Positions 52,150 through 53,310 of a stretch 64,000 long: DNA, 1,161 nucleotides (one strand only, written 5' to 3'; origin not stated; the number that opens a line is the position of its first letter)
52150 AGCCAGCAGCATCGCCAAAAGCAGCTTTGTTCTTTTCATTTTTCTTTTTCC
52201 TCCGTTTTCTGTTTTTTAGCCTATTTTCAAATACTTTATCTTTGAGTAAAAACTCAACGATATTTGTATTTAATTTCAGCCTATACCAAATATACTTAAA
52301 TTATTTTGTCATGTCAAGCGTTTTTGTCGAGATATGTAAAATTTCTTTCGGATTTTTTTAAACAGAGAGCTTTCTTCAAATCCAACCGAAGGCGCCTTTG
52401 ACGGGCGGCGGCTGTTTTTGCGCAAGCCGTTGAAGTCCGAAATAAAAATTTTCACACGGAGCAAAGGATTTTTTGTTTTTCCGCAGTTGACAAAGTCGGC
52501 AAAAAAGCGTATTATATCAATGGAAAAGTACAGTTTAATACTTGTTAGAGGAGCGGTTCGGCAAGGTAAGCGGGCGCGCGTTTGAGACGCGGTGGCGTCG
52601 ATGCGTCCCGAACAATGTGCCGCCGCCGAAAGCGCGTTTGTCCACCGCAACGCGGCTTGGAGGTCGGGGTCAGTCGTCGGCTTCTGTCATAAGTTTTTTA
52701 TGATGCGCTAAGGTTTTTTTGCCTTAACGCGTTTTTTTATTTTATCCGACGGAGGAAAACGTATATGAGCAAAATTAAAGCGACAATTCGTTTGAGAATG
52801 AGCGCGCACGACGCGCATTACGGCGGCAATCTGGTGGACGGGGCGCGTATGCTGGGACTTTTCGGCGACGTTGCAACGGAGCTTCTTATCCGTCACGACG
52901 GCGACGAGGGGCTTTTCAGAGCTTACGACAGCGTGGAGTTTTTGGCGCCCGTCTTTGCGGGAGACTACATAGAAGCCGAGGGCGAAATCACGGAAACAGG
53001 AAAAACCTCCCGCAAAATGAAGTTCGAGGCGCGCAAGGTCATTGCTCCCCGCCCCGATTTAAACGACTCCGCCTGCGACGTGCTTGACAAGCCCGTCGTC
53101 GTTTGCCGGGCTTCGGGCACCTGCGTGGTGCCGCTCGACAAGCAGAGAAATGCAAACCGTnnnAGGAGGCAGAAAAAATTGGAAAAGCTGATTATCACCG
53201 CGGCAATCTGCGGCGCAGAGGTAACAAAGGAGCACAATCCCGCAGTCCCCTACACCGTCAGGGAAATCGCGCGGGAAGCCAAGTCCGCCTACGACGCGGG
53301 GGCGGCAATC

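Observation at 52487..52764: Probable lysine riboswitch plus terminator controlling a lysine-degrading operon, which implies an ON switch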

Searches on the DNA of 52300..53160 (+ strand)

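Call 3: search_rna_families(source=window, start=52300, end=52900, threshold=evalue, max_evalue=10, show_alignments=5)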
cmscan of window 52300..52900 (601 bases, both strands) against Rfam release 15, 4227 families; matches with E-value up to 10: 3.
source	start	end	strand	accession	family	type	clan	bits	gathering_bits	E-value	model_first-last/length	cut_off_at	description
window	52538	52718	+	RF00168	Lysine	Cis-reg; riboswitch;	-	40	30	4.1e-09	1-182/182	no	Lysine riboswitch aptamer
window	52718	52788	+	RF00546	snopsi28S-3316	Gene; snRNA; snoRNA; HACA-box;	-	20.4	65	0.5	1-133/133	no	Small nucleolar RNA psi28S-3316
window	52560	52600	+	RF02040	HOTTIP_1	Gene; lncRNA;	-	12.3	50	5.2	1-57/57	no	HOXA transcript at the distal tip, conserved region 1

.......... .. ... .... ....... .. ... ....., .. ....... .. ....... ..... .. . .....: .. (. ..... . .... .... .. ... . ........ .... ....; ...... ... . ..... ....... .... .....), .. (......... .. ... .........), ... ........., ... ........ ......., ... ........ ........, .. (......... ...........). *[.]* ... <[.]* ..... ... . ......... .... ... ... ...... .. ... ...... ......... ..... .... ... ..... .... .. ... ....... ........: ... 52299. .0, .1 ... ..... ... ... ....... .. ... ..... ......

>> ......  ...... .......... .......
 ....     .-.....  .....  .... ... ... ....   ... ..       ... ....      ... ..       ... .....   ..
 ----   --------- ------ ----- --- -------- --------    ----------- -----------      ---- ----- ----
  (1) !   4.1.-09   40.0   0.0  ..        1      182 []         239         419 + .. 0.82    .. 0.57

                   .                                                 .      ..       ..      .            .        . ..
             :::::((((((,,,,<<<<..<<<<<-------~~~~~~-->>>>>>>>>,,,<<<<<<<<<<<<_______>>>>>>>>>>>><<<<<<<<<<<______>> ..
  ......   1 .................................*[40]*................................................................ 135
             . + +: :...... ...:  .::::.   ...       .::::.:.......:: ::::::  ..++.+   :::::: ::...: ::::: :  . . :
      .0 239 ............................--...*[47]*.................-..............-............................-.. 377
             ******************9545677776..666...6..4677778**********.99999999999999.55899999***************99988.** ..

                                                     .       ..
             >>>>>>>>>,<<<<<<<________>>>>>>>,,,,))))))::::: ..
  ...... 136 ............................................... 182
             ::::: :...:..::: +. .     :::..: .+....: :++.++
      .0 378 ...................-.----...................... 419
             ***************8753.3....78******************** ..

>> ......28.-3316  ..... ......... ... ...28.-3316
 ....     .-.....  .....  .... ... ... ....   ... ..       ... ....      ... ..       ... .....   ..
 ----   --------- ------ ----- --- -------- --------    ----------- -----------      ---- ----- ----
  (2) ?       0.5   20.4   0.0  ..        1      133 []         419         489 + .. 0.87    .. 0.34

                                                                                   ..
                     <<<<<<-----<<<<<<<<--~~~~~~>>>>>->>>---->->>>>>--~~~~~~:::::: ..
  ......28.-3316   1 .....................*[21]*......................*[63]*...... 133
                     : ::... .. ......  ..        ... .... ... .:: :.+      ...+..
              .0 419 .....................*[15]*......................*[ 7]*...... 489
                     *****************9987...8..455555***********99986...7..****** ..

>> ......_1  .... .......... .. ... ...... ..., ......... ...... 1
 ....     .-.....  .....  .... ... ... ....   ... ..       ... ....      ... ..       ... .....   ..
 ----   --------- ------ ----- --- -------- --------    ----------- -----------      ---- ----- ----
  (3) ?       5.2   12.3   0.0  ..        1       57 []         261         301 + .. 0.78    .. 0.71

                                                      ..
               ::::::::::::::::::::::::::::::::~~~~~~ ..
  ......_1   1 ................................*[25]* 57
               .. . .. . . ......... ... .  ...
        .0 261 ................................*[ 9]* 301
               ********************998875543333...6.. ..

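Call 28: search_rna_families(sources=[L001, L002, L003, L006, L008, L009, L013, L015, L017, L018, L020, L024, L026, L029, L030, L033, L042, L047, L063, L067], threshold=gathering)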
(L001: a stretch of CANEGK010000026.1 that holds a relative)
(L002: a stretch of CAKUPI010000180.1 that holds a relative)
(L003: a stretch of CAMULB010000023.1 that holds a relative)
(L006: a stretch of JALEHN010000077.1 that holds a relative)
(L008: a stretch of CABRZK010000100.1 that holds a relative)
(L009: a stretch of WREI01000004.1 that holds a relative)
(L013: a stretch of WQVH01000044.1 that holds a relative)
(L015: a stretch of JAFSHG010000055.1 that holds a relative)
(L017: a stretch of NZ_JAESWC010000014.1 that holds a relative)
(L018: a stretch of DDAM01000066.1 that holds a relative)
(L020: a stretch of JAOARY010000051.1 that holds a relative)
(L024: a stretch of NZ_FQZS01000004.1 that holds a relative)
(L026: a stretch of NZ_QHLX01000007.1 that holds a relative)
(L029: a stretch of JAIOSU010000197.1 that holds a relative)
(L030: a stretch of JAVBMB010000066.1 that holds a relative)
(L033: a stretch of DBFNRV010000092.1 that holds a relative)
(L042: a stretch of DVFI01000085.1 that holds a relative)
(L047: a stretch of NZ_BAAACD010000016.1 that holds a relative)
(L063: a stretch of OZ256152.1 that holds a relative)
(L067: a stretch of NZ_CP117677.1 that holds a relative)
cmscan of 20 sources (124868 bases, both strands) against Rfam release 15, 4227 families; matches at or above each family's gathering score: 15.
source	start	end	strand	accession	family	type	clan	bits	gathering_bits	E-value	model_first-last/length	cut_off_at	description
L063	2734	2913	+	RF00168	Lysine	Cis-reg; riboswitch;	-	88.2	30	1.6e-21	1-182/182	no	Lysine riboswitch aptamer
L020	2652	2829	+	RF00168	Lysine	Cis-reg; riboswitch;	-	87.9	30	2.1e-21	1-182/182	no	Lysine riboswitch aptamer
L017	2700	2881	+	RF00168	Lysine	Cis-reg; riboswitch;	-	85.7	30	9.6e-21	1-182/182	no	Lysine riboswitch aptamer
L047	2619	2795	+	RF00168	Lysine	Cis-reg; riboswitch;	-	85.7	30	9.5e-21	1-182/182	no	Lysine riboswitch aptamer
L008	2619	2793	+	RF00168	Lysine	Cis-reg; riboswitch;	-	84.3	30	2.7e-20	1-182/182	no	Lysine riboswitch aptamer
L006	2615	2799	+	RF00168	Lysine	Cis-reg; riboswitch;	-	83.1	30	6e-20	1-182/182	no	Lysine riboswitch aptamer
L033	2656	2835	+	RF00168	Lysine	Cis-reg; riboswitch;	-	72.5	30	1e-16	1-182/182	no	Lysine riboswitch aptamer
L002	103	279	+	RF00168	Lysine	Cis-reg; riboswitch;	-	68.8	30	1.5e-15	1-182/182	no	Lysine riboswitch aptamer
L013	2741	2916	+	RF00168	Lysine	Cis-reg; riboswitch;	-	67.7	30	3.1e-15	1-182/182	no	Lysine riboswitch aptamer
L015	2736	2915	+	RF00168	Lysine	Cis-reg; riboswitch;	-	64.9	30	2.1e-14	1-182/182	no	Lysine riboswitch aptamer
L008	3475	3652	+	RF00168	Lysine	Cis-reg; riboswitch;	-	64.1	30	3.8e-14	1-182/182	no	Lysine riboswitch aptamer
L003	2590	2764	+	RF00168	Lysine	Cis-reg; riboswitch;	-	63.8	30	4.6e-14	1-182/182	no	Lysine riboswitch aptamer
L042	2679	2920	+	RF00168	Lysine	Cis-reg; riboswitch;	-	61.2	30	3e-13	1-182/182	no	Lysine riboswitch aptamer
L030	2661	2834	+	RF00168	Lysine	Cis-reg; riboswitch;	-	60.5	30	4.8e-13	1-182/182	no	Lysine riboswitch aptamer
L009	2788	2957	+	RF00168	Lysine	Cis-reg; riboswitch;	-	52.8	30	1.1e-10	1-182/182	no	Lysine riboswitch aptamer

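Call 29: search_rna_families(sources=[L004, L005, L007, L010, L011, L012, L014, L016, L019, L021, L022, L023, L025, L027, L028, L031, L032, L034, L035, L036], threshold=gathering)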
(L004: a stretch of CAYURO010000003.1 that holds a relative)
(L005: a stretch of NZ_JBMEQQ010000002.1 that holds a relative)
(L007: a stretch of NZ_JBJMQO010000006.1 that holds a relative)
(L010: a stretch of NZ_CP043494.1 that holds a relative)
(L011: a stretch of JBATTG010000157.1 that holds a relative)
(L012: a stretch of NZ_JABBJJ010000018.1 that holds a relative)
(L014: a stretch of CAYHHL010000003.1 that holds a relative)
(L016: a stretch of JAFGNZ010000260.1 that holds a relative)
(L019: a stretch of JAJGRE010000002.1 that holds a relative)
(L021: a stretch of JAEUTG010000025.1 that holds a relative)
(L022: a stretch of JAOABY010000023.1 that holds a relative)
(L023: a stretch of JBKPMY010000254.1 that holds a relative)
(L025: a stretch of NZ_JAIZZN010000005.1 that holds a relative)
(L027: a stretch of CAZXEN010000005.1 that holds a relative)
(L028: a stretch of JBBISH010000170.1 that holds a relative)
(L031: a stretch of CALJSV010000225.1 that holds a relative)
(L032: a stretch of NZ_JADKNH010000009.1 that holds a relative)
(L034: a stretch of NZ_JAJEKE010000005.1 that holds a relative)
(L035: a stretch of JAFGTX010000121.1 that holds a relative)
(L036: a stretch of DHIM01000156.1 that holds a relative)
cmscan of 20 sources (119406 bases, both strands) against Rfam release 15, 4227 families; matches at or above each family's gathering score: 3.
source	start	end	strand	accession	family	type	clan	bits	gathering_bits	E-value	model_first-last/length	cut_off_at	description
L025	2676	2856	+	RF00168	Lysine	Cis-reg; riboswitch;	-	94.9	30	1.4e-23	1-182/182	no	Lysine riboswitch aptamer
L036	2679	2858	+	RF00168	Lysine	Cis-reg; riboswitch;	-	86.4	30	5.7e-21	1-182/182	no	Lysine riboswitch aptamer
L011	56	240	+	RF00168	Lysine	Cis-reg; riboswitch;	-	72.2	30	1.2e-16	1-182/182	no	Lysine riboswitch aptamer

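Call 30: search_rna_families(sources=[L037, L038, L039, L040, L041, L043, L044, L045, L046, L048, L049, L050, L051, L052, L053, L054, L055, L056, L057, L058], threshold=gathering)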
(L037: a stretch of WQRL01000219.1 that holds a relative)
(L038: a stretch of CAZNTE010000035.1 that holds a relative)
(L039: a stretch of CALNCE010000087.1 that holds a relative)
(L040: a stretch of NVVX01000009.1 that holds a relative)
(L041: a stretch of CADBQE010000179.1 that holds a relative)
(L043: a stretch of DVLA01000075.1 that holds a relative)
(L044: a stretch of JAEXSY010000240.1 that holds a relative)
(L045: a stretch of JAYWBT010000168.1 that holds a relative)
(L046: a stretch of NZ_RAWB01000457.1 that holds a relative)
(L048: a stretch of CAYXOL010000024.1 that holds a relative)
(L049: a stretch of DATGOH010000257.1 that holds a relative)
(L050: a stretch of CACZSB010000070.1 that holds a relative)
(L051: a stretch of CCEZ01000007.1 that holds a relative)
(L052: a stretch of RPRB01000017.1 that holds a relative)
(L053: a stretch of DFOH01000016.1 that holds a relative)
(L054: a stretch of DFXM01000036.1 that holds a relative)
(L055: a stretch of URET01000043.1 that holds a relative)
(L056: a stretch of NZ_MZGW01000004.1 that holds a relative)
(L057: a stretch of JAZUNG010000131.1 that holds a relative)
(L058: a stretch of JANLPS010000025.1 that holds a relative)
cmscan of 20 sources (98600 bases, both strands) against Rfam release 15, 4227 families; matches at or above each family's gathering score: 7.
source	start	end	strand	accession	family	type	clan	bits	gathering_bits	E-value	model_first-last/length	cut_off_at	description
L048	2616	2796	+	RF00168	Lysine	Cis-reg; riboswitch;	-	93.9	30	2.4e-23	1-182/182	no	Lysine riboswitch aptamer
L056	2735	2912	+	RF00168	Lysine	Cis-reg; riboswitch;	-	93.1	30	4.3e-23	1-182/182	no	Lysine riboswitch aptamer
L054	2662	2839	+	RF00168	Lysine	Cis-reg; riboswitch;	-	81.1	30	2e-19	1-182/182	no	Lysine riboswitch aptamer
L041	2304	2477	+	RF00168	Lysine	Cis-reg; riboswitch;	-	72.7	30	7e-17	1-182/182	no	Lysine riboswitch aptamer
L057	2716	2889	+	RF00168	Lysine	Cis-reg; riboswitch;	-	69.5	30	7e-16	1-182/182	no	Lysine riboswitch aptamer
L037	268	439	+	RF00168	Lysine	Cis-reg; riboswitch;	-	67.8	30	2.2e-15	1-182/182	no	Lysine riboswitch aptamer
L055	1991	2154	+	RF00168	Lysine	Cis-reg; riboswitch;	-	62.8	30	7.4e-14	1-182/182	no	Lysine riboswitch aptamer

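Call 31: search_rna_families(sources=[L059, L060, L061, L062, L064, L065, L066, L068, L069, L070, L071, L072, L073, L074, L075, L076, L077, L078, L079, L080], threshold=gathering)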
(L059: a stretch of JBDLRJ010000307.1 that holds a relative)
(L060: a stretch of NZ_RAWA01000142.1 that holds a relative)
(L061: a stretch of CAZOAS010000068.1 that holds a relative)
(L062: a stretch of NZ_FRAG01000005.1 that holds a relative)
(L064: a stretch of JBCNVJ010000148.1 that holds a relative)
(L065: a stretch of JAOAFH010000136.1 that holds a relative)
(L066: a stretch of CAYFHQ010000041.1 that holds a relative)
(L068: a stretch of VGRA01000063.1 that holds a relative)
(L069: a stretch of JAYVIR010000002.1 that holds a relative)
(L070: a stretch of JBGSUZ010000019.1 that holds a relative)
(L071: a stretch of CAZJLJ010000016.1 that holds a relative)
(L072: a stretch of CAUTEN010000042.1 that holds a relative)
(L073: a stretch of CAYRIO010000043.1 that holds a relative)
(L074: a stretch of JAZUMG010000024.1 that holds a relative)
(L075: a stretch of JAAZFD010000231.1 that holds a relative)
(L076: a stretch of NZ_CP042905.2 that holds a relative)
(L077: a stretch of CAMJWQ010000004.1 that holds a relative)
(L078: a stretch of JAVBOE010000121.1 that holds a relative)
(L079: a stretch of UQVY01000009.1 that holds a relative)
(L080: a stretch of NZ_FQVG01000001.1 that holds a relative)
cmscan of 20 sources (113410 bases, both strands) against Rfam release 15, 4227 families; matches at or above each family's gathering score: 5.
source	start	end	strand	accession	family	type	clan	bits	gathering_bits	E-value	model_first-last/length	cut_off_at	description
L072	2719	2898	+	RF00168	Lysine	Cis-reg; riboswitch;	-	87.8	30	2e-21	1-182/182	no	Lysine riboswitch aptamer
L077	2586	2761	+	RF00168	Lysine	Cis-reg; riboswitch;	-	86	30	7.1e-21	1-182/182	no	Lysine riboswitch aptamer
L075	161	340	+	RF00168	Lysine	Cis-reg; riboswitch;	-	71.8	30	1.6e-16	1-182/182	no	Lysine riboswitch aptamer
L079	2780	2949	+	RF00168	Lysine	Cis-reg; riboswitch;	-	67.9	30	2.4e-15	1-182/182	no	Lysine riboswitch aptamer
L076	591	673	+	RF00005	tRNA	Gene; tRNA;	CL00001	61.2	29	1.5e-10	1-71/71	no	tRNA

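Call 61: search_rna_families(sources=[L001, L004, L014, L018, L029, L031, L035, L053, L069, L071], threshold=evalue, max_evalue=0.001)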
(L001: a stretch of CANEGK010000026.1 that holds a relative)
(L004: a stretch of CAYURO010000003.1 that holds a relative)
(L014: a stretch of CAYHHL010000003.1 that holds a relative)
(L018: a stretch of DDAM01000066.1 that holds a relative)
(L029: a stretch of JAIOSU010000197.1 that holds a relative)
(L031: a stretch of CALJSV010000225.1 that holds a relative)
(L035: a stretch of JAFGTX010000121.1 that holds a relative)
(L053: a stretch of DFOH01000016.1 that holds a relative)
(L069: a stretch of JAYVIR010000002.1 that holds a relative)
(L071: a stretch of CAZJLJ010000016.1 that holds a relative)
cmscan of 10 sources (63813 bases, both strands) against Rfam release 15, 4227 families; matches with E-value up to 0.001: 1.
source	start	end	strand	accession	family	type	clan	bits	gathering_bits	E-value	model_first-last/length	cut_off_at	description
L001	2698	2876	+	RF00168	Lysine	Cis-reg; riboswitch;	-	58.7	30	8.6e-13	1-182/182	no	Lysine riboswitch aptamer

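Call 73: build_rna_model(alignment_id=A2)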
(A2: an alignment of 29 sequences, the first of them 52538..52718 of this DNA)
Model R1 built from alignment A2 (29 sequences, 199 columns); structure: RNAalifold consensus.
model positions 177; base pairs 46; branch points 3; effective number of sequences 4.53; information 0.59 bits per position. Calibrated on 0.2 Mb of random sequence (short: E-values are rough).
structure used (alignment columns):
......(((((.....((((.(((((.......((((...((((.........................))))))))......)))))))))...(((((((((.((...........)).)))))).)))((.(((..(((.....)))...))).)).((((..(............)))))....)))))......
